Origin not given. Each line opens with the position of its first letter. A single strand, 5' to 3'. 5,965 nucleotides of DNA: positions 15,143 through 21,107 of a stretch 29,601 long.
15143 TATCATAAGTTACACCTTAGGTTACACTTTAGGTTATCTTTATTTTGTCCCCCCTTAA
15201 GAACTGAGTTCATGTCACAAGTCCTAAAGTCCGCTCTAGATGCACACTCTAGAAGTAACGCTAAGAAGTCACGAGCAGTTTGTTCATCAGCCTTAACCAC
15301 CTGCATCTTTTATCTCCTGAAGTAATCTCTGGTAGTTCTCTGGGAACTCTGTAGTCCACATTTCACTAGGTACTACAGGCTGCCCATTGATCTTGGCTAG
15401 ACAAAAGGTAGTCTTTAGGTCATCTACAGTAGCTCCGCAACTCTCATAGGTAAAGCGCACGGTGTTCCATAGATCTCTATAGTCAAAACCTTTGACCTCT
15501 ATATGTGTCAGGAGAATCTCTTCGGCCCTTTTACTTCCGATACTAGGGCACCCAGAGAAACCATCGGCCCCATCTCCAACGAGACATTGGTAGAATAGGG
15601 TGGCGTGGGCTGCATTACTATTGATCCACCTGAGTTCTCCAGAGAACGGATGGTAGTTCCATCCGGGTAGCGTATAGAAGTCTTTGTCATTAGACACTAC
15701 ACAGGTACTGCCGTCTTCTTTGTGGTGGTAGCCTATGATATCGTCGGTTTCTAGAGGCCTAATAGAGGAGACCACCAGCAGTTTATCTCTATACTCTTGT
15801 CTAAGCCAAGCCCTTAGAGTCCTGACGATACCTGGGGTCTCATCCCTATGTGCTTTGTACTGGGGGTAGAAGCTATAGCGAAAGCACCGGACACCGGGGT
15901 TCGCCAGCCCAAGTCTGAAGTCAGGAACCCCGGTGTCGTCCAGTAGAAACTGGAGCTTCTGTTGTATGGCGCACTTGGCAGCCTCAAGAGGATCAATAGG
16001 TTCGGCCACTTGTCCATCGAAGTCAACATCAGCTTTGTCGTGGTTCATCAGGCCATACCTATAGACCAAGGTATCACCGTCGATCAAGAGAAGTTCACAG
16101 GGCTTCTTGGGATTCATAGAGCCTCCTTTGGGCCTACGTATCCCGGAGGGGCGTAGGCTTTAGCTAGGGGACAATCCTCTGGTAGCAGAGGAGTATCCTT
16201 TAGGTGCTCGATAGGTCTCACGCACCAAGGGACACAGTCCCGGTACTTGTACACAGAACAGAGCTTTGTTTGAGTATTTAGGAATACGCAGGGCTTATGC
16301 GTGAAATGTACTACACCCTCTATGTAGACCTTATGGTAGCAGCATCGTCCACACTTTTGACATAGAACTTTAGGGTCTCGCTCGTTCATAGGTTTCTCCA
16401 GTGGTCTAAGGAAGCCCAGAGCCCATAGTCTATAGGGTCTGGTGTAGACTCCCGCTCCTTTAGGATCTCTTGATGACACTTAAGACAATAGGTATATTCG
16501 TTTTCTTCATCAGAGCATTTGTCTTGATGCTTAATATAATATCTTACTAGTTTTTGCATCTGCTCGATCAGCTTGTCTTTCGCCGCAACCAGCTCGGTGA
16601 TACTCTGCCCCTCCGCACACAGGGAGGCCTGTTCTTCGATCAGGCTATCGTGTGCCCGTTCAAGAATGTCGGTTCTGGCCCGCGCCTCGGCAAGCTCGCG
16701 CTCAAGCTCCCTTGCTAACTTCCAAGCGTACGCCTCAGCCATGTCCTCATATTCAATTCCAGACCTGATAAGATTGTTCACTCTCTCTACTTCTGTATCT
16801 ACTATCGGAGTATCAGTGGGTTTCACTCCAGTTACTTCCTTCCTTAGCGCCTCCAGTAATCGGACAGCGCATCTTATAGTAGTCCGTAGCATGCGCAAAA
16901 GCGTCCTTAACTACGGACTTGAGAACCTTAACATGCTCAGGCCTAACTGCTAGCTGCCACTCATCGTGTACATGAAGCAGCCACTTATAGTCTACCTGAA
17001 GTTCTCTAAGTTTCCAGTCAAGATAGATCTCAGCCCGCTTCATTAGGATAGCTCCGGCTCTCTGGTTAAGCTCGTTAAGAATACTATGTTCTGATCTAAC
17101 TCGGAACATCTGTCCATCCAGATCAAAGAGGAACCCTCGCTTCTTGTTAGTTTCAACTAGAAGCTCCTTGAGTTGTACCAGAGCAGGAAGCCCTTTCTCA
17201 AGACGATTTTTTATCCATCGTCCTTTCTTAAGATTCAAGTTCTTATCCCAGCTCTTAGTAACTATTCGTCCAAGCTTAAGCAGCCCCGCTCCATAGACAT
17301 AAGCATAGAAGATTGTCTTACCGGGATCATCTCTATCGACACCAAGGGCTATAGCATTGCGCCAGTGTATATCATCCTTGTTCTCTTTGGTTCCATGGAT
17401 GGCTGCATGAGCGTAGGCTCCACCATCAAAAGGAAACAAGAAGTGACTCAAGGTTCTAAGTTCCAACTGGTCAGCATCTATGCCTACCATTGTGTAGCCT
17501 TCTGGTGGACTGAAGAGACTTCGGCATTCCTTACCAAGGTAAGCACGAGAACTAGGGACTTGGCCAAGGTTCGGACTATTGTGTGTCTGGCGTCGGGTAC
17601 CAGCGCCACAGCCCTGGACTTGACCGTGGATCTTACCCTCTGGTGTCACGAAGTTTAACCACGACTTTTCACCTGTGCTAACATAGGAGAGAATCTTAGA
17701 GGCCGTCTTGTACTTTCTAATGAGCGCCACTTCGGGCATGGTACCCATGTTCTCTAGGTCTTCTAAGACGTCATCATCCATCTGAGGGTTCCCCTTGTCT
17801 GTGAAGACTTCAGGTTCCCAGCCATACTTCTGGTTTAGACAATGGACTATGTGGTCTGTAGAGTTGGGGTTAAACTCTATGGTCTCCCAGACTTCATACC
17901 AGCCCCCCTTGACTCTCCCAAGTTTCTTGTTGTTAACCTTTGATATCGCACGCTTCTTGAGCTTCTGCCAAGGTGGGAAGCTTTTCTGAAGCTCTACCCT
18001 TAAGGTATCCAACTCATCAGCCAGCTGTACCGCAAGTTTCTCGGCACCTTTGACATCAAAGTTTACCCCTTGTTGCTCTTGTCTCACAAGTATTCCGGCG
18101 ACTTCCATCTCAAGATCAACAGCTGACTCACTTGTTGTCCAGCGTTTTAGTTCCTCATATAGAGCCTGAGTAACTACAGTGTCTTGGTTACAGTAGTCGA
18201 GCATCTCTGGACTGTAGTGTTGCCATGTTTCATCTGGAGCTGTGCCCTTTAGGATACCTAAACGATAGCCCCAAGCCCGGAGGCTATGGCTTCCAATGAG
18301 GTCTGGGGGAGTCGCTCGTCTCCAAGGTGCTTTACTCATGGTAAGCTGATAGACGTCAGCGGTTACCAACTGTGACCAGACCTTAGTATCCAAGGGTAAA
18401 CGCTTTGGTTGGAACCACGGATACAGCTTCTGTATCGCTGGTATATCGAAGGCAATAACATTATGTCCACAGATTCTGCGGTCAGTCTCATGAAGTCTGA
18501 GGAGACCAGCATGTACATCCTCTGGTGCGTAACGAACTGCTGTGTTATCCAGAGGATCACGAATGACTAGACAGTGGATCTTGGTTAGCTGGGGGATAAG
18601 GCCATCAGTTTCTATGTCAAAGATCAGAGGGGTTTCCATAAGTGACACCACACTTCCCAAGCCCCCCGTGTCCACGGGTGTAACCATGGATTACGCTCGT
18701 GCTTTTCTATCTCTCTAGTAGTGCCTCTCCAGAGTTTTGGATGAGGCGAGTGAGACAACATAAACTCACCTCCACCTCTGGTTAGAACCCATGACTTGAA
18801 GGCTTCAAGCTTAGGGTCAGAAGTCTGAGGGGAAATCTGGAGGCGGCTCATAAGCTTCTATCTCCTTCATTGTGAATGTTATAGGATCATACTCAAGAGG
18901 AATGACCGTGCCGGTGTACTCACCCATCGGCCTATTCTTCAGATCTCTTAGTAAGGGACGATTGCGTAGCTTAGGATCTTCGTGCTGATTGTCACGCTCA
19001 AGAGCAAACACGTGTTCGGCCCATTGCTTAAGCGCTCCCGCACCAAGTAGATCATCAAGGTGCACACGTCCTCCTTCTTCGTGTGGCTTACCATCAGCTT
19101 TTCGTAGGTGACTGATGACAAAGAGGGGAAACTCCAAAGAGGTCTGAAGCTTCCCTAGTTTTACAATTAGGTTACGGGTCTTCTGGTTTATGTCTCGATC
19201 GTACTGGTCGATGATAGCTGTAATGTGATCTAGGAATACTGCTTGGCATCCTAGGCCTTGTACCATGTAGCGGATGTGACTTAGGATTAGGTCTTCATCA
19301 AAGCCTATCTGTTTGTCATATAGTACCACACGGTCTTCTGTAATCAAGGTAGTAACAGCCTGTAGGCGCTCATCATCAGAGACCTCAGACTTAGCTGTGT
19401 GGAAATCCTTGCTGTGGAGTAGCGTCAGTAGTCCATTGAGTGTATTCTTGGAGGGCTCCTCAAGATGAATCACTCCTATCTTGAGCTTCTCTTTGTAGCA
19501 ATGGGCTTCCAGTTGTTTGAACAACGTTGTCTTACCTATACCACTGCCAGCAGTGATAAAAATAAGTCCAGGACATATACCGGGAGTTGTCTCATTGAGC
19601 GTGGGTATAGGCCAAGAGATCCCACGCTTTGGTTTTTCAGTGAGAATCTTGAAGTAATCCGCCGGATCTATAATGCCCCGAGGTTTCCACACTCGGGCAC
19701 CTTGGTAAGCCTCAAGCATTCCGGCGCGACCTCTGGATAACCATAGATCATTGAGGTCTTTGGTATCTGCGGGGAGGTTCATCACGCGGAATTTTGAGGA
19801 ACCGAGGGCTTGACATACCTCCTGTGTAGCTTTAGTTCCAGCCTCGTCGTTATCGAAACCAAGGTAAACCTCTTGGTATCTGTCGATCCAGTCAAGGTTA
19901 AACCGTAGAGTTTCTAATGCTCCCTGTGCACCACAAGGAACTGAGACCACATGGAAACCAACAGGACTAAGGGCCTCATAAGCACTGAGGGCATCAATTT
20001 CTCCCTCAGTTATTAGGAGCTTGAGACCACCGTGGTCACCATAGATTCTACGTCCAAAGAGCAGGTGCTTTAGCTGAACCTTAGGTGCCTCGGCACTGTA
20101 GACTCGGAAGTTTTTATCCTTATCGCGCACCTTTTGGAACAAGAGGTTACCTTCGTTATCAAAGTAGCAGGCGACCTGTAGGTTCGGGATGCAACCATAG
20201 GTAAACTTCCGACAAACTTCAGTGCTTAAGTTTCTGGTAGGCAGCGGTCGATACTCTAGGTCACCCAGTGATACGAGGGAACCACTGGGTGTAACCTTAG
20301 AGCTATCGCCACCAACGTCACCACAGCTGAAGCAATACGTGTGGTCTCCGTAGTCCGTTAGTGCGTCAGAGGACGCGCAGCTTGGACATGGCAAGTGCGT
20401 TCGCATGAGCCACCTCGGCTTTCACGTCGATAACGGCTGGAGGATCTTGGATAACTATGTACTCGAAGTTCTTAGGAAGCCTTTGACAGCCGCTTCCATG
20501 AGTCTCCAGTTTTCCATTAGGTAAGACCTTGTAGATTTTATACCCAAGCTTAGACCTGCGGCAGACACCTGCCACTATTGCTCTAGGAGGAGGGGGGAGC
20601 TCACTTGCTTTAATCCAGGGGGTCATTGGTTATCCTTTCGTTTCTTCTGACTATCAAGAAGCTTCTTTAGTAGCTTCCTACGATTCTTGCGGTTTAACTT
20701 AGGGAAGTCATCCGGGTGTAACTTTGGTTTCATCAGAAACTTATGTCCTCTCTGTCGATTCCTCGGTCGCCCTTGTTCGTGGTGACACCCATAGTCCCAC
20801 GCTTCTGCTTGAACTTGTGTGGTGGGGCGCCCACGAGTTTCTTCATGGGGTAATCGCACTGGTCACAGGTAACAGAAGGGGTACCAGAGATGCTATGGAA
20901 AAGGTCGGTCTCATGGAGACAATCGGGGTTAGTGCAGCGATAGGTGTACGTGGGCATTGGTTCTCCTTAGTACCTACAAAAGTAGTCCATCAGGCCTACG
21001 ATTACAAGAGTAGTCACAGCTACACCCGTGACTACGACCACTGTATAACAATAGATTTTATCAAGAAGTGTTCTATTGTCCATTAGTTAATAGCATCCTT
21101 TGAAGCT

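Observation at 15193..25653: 26-bp twin element with internal palindrome: candidate novel RNAP promoter and/or operator, one copy ahead of the RNAP gene itself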

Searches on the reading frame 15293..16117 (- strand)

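Call 8: search_protein_families(library=pfam, proteins=[window:15293-16117:-])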
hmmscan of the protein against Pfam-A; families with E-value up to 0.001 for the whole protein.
window:15293-16117:- (274 aa): 1 family
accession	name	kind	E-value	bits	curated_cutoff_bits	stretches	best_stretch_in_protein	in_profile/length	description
PF02739.22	5_3_exonuc_N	-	2.1e-10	41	34.3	1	9-150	2-137/164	5'-3' exonuclease, N-terminal resolvase-like domain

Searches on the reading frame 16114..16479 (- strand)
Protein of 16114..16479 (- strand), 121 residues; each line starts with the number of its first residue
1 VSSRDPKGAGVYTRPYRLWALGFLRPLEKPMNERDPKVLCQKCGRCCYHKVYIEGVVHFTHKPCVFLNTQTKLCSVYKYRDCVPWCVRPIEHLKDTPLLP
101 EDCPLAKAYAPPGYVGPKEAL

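Call 67: search_protein_families(library=pfam, proteins=[window:16114-16479:-], max_evalue=0.01)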
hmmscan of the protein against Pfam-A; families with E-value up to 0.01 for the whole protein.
window:16114-16479:- (121 aa): 1 family
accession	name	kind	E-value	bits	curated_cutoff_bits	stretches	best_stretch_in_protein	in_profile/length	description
PF03692.20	CxxCxxCC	-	0.00022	22.3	23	0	40-103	2-84/85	Putative zinc- or iron-chelating domain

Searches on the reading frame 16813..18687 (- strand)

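Call 8: search_protein_families(library=pfam, proteins=[window:16813-18687:-])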
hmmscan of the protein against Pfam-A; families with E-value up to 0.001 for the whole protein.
window:16813-18687:- (624 aa): 2 families
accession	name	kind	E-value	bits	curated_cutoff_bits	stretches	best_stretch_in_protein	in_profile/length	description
PF00476.26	DNA_pol_A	-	7.4e-33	114.5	34.3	1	249-622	8-381/381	DNA polymerase family A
PF13482.12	RNase_H_2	-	0.00066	20.1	22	0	21-95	1-79/165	RNase_H superfamily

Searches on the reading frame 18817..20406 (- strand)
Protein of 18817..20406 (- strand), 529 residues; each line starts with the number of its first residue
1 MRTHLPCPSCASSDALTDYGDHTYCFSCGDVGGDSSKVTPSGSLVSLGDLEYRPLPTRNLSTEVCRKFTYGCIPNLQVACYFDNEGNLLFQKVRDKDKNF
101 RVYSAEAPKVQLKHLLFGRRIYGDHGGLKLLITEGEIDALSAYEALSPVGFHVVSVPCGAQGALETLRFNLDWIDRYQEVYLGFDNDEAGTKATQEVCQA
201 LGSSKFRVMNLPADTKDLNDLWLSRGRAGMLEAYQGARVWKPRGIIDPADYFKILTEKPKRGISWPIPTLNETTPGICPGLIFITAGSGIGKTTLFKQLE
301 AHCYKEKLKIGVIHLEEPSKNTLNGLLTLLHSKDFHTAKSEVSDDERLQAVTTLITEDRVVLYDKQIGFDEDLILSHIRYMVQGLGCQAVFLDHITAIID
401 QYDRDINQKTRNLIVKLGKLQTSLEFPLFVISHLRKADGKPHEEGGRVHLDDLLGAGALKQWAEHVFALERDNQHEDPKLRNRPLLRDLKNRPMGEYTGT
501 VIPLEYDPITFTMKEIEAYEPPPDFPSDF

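Call 8: search_protein_families(library=pfam, proteins=[window:18817-20406:-])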
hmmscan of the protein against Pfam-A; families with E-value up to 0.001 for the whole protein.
window:18817-20406:- (529 aa): 7 families
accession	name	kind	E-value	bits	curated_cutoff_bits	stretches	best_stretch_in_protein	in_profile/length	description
PF21268.3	Helic-prim_T7_N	-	1.2e-13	51.5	27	1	52-102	3-57/59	Bacteriophage T7 DNA helicase/primase, N-terminal a+b fold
PF03796.21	DnaB_C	-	1.2e-12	48.2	27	1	262-477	1-219/255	DnaB-like helicase C terminal domain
PF13155.12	Toprim_2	-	5.1e-11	43.2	22.1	1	132-221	2-87/88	Toprim-like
PF13362.12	Toprim_3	-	1.8e-08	35.2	27.2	1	130-227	2-94/95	Toprim domain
PF13481.12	AAA_25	-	3.4e-06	27.3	27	1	261-438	13-194/195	AAA domain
PF01751.28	Toprim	-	4.1e-06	27.3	23.1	1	130-202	2-81/96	Toprim domain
PF13662.12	Toprim_4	-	6.5e-05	23.5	25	1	130-208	3-81/85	Toprim domain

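Call 79: find_homologous_proteins(query=window:18817-20406:-, max_evalue=1e-60)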
Query window:18817-20406:- (529 aa): 451 proteins with E <= 1e-60 among 8000 candidates; the best 120 are listed.
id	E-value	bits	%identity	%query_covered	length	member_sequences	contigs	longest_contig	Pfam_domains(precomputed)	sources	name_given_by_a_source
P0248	2.9e-280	948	77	98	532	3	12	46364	PF13155.13,PF03796.22,PF21268.4,PF13362.13,PF13481.13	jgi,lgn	jgi:twinkle protein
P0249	1.6e-276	936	74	100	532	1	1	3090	PF13155.13,PF03796.22,PF21268.4,PF13362.13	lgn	-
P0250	2.1e-245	833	65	100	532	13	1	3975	PF13155.13,PF03796.22,PF21268.4,PF13362.13,PF13481.13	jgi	jgi:twinkle protein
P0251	1.4e-244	831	67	99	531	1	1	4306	PF13155.13,PF03796.22,PF21268.4,PF01751.29,PF13362.13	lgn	-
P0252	3.1e-238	810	65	100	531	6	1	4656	PF13155.13,PF03796.22,PF21268.4,PF13362.13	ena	-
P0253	3.7e-237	806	66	98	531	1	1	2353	PF13155.13,PF03796.22,PF21268.4,PF01751.29,PF13362.13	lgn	-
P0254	8.2e-237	805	65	100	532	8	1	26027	PF13155.13,PF03796.22,PF13662.13,PF21268.4,PF01751.29,PF13481.13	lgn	-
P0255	1.2e-234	798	64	100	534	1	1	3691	PF13155.13,PF03796.22,PF21268.4,PF13362.13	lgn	-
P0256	1.3e-233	794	64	100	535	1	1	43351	PF13155.13,PF03796.22,PF21268.4,PF01751.29,PF13362.13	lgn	-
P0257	6.1e-233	792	66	98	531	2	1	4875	PF13155.13,PF03796.22,PF21268.4,PF01751.29,PF13362.13,PF13481.13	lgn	-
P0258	4.3e-231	786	64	98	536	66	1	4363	PF13155.13,PF03796.22,PF21268.4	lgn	-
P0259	1.9e-227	774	65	98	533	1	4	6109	PF13155.13,PF03796.22,PF13662.13,PF21268.4,PF01751.29,PF13481.13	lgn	-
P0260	8.6e-227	772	63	100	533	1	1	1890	PF13155.13,PF03796.22,PF21268.4,PF13362.13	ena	-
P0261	3.2e-224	763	62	100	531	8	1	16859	PF13155.13,PF03796.22,PF21268.4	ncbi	-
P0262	8.2e-219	745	62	99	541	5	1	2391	PF13155.13,PF03796.22,PF21268.4,PF13362.13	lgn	-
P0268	1.0e-199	682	58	100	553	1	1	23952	PF13155.13,PF03796.22,PF21268.4,PF13362.13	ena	-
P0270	2.9e-184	631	55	100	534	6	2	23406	PF13155.13,PF03796.22,PF13662.13,PF21268.4,PF01751.29,PF13362.13,PF13481.13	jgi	jgi:twinkle protein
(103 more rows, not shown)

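Call 80: find_encoding_contigs(protein=P0254, flank=10000, max_places=1)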
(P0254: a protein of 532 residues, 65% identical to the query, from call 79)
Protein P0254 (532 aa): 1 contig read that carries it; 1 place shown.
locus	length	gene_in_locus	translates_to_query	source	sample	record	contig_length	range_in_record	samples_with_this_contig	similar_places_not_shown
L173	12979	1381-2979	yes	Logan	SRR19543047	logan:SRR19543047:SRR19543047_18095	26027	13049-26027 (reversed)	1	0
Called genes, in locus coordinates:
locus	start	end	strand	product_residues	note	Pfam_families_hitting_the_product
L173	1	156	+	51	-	?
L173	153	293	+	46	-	-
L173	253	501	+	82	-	-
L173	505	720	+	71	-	PF09723:Zn_ribbon_8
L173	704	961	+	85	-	-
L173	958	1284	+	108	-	-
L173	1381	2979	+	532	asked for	PF21268:Helic-prim_T7_N, PF01751:Toprim (weak), PF13155:Toprim_2, PF13662:Toprim_4 (faint), PF13481:AAA_25 (weak), PF03796:DnaB_C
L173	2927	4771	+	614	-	PF00476:DNA_pol_A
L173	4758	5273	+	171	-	-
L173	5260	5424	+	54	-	-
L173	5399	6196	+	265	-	PF02739:5_3_exonuc_N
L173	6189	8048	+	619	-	PF02867:Ribonuc_red_lgC (faint)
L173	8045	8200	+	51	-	-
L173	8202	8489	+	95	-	-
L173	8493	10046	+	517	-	PF12236:Head-tail_con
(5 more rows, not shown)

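Call 81: find_encoding_contigs(protein=P0261, flank=10000, max_places=1)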
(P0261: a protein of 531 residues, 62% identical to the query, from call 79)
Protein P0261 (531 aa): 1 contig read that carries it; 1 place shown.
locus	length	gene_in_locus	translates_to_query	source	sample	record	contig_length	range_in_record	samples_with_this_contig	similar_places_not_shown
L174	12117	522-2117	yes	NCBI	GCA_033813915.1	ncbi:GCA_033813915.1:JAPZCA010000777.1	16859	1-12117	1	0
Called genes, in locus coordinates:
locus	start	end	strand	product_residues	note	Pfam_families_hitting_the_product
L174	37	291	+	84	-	-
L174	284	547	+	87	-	-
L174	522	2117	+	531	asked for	PF21268:Helic-prim_T7_N, PF13155:Toprim_2, PF03796:DnaB_C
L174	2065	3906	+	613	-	PF00476:DNA_pol_A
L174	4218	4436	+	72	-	-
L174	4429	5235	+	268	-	PF02739:5_3_exonuc_N, PF01367:5_3_exonuc (weak)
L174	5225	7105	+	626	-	PF21995:RNR-II_ins_dom (weak), PF02867:Ribonuc_red_lgC (faint)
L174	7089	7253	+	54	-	-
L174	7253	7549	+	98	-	-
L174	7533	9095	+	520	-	PF12236:Head-tail_con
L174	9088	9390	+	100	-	-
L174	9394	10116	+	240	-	-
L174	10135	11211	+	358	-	PF21703:Gp10A-like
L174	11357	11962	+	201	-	PF17212:Tube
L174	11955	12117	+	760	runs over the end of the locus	PF25675:Phage_nozzle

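Call 82: find_encoding_contigs(protein=P0268, flank=10000, max_places=1)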
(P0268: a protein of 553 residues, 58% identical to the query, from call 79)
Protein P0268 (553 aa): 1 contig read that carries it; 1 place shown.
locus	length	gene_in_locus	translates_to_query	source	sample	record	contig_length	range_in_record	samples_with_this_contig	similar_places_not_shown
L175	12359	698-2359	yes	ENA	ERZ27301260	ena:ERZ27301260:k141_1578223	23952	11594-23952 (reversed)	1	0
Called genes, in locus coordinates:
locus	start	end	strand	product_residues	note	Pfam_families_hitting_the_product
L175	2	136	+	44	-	?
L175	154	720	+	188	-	PF05063:MT-A70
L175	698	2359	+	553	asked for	PF21268:Helic-prim_T7_N, PF13155:Toprim_2, PF13362:Toprim_3 (weak), PF03796:DnaB_C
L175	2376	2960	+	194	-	-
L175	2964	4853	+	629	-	PF00476:DNA_pol_A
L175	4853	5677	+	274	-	PF02739:5_3_exonuc_N, PF01367:5_3_exonuc (weak)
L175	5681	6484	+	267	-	PF01555:N6_N4_Mtase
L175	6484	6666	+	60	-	-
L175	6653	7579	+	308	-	PF00145:DNA_methylase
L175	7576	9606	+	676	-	-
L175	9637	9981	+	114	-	-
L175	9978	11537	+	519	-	PF12236:Head-tail_con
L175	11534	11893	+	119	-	-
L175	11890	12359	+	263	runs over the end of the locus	PF05396:Phage_T7_Capsid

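Call 83: find_encoding_contigs(protein=P0270, flank=10000, max_places=1)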
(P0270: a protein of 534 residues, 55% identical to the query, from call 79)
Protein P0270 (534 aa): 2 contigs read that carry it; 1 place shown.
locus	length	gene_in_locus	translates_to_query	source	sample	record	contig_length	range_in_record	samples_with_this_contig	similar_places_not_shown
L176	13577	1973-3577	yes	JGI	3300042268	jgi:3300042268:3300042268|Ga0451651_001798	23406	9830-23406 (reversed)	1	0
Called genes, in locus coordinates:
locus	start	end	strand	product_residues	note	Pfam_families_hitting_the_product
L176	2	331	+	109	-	?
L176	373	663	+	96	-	-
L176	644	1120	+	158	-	PF05869:Dam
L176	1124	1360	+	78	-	-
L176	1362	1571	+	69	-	PF09723:Zn_ribbon_8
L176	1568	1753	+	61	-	-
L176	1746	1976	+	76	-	-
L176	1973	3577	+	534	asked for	PF21268:Helic-prim_T7_N, PF01751:Toprim (weak), PF13155:Toprim_2, PF13362:Toprim_3 (weak), PF13662:Toprim_4 (weak), PF03796:DnaB_C, PF13481:AAA_25 (weak)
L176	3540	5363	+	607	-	PF00476:DNA_pol_A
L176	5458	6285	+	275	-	PF02739:5_3_exonuc_N, PF01367:5_3_exonuc (weak)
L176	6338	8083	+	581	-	PF21995:RNR-II_ins_dom (weak), PF02867:Ribonuc_red_lgC (faint)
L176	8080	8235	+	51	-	-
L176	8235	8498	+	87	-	-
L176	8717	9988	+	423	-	PF12236:Head-tail_con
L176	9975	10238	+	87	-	-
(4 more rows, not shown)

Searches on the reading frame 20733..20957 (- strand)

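Call 67: search_protein_families(library=pfam, proteins=[window:20733-20957:-], max_evalue=0.01)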
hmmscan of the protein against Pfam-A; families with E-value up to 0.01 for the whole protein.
window:20733-20957:- (74 aa): 1 family
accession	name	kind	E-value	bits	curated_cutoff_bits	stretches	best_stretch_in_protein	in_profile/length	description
PF09723.15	Zn_ribbon_8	-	2.4e-08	34.3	34.4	1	1-41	1-40/41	Zinc ribbon domain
